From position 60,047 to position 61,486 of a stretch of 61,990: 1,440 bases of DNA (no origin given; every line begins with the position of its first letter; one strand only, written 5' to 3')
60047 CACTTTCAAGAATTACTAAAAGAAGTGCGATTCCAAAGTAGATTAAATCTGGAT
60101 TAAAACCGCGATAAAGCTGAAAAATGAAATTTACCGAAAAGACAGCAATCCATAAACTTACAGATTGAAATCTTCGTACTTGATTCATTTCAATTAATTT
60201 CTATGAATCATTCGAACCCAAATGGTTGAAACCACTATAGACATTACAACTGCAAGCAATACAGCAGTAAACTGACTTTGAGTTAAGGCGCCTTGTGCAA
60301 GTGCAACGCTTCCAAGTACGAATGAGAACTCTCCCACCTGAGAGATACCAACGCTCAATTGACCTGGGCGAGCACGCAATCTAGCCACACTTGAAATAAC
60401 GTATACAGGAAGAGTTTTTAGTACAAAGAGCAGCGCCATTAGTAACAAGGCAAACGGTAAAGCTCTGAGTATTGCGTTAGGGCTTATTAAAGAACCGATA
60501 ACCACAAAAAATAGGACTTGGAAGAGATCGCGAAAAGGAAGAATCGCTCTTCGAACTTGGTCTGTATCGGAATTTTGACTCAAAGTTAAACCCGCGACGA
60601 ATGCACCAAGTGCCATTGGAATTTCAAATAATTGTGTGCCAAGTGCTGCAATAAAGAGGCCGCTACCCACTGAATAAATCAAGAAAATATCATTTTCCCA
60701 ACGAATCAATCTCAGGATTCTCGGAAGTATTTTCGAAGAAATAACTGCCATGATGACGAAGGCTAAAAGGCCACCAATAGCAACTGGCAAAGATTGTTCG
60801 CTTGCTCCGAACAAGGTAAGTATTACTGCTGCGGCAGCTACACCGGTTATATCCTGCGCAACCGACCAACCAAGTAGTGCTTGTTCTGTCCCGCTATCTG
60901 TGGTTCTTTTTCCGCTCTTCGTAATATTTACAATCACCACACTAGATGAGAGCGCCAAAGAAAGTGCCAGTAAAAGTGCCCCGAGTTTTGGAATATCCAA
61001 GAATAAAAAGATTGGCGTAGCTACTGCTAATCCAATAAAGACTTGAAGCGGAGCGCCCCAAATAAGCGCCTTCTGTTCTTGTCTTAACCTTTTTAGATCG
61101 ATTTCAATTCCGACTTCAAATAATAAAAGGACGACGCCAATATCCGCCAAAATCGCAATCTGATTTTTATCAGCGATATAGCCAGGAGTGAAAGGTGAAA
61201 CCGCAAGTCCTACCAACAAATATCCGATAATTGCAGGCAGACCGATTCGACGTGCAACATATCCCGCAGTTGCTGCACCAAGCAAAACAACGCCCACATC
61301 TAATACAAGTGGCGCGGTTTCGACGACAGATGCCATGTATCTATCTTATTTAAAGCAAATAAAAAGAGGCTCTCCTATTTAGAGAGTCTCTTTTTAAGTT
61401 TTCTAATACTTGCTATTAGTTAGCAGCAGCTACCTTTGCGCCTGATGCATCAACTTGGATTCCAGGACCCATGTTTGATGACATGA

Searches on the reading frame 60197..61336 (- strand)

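Call 99: search_protein_families(library=pfam, proteins=[window:60197-61336:-], max_evalue=0.001)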
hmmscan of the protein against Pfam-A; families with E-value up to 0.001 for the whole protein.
window:60197-61336:- (380 aa): 1 family
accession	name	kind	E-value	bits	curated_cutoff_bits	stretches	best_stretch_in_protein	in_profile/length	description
PF00999.27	Na_H_Exchanger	-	3e-51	174.9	26.2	1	19-377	2-372/375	Sodium/hydrogen exchanger, transmembrane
